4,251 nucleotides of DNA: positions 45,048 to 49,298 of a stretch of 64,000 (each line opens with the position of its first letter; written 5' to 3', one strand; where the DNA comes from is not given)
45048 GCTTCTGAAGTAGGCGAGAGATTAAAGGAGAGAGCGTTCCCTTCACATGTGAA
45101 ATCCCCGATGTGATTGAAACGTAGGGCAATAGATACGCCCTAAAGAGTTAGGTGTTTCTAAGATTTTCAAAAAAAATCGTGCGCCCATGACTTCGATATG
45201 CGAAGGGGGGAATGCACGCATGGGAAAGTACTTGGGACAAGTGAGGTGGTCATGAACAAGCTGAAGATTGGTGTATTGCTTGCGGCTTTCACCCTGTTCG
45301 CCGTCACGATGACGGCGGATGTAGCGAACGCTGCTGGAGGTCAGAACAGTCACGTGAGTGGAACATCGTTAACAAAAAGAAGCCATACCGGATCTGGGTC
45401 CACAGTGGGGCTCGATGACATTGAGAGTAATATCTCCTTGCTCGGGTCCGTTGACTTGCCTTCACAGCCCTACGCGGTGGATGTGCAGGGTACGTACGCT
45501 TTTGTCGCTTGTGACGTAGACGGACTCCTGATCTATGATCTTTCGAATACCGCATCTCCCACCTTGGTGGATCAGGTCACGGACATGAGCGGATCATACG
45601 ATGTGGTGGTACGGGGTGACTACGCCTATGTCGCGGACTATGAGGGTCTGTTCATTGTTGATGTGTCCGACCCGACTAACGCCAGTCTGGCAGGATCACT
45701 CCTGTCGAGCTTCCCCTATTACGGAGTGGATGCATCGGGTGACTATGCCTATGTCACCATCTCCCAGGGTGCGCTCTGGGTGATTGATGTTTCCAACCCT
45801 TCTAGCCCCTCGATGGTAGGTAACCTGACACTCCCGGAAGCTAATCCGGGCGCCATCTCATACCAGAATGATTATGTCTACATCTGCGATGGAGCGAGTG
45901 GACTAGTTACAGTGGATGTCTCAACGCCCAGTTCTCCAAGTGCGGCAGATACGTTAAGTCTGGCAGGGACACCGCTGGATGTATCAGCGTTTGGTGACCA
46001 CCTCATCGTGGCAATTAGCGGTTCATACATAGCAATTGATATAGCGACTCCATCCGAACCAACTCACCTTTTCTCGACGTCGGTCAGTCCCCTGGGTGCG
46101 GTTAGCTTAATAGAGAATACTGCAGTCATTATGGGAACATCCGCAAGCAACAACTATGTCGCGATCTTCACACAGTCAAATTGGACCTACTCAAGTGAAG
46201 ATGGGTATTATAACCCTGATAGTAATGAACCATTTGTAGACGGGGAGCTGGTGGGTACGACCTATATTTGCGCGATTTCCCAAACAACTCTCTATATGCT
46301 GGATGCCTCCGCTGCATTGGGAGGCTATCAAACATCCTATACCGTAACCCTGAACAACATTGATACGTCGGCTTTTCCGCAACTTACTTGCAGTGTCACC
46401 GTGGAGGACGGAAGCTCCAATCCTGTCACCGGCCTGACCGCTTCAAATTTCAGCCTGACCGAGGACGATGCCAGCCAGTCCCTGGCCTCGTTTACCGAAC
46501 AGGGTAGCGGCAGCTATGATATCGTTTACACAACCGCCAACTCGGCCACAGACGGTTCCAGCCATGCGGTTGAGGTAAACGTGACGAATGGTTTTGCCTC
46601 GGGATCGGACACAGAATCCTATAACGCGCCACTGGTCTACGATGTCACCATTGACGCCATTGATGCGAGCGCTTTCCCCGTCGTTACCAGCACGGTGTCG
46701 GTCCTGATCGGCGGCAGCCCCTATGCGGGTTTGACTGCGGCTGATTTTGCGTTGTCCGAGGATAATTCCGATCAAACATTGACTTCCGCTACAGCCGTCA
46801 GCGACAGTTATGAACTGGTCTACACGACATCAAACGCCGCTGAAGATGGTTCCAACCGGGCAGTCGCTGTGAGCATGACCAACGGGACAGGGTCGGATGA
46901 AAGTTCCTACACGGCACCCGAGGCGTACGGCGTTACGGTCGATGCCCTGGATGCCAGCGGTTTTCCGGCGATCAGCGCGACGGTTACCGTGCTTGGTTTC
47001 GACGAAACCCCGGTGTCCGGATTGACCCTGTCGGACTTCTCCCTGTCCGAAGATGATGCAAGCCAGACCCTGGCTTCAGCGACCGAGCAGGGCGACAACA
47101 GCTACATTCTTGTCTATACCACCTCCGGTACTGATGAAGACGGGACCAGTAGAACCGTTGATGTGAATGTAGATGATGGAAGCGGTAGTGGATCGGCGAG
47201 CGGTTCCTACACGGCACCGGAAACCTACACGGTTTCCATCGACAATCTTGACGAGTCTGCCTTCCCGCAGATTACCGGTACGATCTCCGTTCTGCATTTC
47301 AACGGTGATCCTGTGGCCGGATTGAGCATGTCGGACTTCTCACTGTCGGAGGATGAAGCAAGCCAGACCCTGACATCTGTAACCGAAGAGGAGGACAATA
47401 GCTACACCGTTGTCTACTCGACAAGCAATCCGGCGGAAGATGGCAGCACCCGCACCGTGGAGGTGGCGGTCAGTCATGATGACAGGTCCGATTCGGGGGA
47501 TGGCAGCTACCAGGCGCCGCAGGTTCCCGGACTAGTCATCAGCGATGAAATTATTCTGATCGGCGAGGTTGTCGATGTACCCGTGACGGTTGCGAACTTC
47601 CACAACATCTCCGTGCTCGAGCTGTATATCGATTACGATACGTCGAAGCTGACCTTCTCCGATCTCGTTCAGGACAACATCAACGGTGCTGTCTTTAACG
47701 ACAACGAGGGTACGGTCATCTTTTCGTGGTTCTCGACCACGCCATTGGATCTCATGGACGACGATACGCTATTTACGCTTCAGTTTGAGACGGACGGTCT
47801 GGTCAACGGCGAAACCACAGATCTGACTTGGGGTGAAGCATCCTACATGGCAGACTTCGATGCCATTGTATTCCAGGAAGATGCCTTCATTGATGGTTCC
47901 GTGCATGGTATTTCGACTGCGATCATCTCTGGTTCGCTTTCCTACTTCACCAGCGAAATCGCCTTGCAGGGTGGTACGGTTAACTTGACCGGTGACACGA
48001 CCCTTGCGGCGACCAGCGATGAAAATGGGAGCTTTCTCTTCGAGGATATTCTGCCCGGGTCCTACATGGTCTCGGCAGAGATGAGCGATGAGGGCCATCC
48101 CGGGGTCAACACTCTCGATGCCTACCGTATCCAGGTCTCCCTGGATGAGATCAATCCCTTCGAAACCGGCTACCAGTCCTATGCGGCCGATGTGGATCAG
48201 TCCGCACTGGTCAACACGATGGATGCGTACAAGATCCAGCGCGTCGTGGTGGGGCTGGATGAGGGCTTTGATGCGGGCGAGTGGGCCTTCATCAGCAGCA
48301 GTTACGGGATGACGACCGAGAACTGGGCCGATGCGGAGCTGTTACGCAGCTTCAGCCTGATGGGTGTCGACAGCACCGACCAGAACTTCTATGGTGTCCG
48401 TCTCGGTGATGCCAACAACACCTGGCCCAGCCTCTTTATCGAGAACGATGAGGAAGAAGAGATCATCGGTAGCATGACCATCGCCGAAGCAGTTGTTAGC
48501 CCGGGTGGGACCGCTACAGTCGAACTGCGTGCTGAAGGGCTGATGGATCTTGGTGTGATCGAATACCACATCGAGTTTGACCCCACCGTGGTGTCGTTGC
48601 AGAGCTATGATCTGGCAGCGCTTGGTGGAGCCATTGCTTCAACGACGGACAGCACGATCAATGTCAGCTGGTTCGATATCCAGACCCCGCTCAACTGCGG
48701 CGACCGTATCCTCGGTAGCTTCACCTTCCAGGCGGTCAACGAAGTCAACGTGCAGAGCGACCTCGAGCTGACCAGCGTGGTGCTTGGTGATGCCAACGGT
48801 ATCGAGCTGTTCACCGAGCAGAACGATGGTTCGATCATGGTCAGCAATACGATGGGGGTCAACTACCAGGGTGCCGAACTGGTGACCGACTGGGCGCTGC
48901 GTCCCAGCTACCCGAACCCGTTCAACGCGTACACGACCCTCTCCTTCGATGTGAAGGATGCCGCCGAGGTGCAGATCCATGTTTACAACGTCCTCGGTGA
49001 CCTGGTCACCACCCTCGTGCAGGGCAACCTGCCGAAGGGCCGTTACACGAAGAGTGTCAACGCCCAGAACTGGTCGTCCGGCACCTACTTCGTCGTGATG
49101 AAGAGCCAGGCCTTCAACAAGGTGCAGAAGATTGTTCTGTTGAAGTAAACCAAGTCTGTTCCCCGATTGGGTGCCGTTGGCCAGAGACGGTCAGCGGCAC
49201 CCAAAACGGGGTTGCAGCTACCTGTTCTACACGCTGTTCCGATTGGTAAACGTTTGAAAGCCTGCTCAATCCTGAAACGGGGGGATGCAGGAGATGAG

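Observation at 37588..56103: Tandem array of five paralogous giant T9SS cargo proteins carrying BOTH cohesin-like and dockerin-like modules plus LVIVD beta-propellers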

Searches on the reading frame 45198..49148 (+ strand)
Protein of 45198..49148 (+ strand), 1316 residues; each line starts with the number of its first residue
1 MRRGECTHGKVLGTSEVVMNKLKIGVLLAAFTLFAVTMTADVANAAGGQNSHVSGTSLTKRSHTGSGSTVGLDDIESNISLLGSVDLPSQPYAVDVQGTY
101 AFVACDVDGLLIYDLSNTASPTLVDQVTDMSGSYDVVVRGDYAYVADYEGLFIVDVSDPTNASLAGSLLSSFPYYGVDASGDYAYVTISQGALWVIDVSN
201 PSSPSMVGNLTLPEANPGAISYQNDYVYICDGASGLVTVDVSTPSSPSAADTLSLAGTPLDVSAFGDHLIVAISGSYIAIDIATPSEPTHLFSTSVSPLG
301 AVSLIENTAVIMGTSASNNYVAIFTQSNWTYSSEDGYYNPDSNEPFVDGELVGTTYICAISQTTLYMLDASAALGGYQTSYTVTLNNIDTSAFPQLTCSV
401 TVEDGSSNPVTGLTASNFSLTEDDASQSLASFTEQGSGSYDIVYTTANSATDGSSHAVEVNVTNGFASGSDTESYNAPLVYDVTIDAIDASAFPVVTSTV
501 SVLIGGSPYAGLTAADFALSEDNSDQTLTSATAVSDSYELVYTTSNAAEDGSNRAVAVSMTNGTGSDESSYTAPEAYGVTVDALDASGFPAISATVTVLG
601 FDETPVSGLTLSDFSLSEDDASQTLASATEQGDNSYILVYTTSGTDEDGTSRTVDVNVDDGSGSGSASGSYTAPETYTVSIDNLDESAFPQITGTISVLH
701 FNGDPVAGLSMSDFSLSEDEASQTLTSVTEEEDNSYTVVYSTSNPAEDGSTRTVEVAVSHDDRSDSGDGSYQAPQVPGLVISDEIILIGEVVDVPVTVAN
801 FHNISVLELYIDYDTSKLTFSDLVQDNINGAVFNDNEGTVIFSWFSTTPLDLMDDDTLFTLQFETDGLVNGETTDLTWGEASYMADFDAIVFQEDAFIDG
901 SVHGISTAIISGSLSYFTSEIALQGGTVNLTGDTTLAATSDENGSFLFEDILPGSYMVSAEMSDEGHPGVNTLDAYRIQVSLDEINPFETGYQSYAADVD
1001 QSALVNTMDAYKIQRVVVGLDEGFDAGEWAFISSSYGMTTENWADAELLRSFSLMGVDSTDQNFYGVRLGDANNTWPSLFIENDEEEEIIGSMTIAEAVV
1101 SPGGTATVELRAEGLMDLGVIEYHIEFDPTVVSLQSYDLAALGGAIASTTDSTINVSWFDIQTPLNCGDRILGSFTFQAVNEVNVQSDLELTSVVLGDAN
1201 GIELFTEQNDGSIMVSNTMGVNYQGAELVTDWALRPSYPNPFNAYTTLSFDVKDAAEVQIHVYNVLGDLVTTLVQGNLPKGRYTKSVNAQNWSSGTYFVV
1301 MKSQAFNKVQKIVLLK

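Call 4: search_protein_families(library=pfam, proteins=[window:45198-49148:+], max_evalue=0.1)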
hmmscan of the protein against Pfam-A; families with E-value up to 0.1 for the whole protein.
window:45198-49148:+ (1316 aa): 6 families
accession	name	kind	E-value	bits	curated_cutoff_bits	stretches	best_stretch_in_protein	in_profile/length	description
PF08309.17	LVIVD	-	2e-35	120.3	20.2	4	135-168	6-40/42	LVIVD repeat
PF18962.6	Por_Secre_tail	-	4.4e-12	46.6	27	1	1238-1313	2-74/75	Secretion system C-terminal sorting domain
PF13620.12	CarboxypepD_reg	-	0.00059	20.6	32.3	1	910-962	2-56/82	Carboxypeptidase regulatory-like domain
PF17210.9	SdrD_B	-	0.0044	17.6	29.7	1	922-962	23-66/112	SdrD B-like domain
PF09430.16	EMC7_beta-sandw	-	0.01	16.5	26.6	1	922-966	6-51/122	ER membrane protein complex subunit 7, beta-sandwich domain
PF13860.13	FlgD_ig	-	0.023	15.1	27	1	1252-1303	18-75/79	FlgD Ig-like domain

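Call 5: search_protein_families(library=ncbifam, proteins=[window:45198-49148:+], max_evalue=0.1)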
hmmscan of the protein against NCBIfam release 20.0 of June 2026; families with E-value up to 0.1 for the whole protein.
window:45198-49148:+ (1316 aa): 5 families
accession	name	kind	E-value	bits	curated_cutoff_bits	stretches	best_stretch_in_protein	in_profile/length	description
TIGR03436.1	acidobact_VWFA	subfamily_domain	3.3e-27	95.8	81.25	4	396-435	10-49/324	VWA domain-containing protein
TIGR04183.1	Por_Secre_tail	domain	1.4e-08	34.6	23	1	1238-1313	2-70/72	T9SS type A sorting domain-containing protein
NF038113.1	T9SSA_dep_M36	equivalog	3.6e-07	28.7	885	1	1237-1314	795-868/869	T9SS-dependent M36 family metallopeptidase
NF052323.1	T9SSA_dep_M6i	equivalog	6.1e-07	27.8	600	1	1238-1310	961-1033/1043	T9SS-dependent M6-like inactivated metalloprotease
TIGR00229.1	sensory_box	domain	0.054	13.6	22.9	0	706-759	45-98/126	PAS domain S-box protein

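Call 15: find_encoding_contigs(protein=window:45198-49148:+, flank=10000, max_places=4)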
Protein window:45198-49148:+ (1316 aa): no gene with exactly this product is on record in the collection.

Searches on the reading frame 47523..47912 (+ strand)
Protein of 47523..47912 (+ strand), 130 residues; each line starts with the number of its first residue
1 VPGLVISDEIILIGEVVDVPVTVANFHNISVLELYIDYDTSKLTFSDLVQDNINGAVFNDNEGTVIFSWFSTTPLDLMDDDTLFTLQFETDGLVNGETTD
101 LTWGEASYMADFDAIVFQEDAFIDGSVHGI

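Call 77: search_protein_families(library=pfam, proteins=[window:47523-47912:+], max_evalue=10)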
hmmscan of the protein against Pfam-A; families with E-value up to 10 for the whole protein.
window:47523-47912:+ (130 aa): 2 families
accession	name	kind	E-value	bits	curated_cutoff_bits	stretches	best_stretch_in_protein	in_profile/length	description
PF00963.24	Cohesin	-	3.1e-07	31.1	24.1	1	14-111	13-122/139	Cohesin domain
PF17892.7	Cadherin_5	-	0.0049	17.1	26.5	1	28-68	26-66/98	Cadherin-like domain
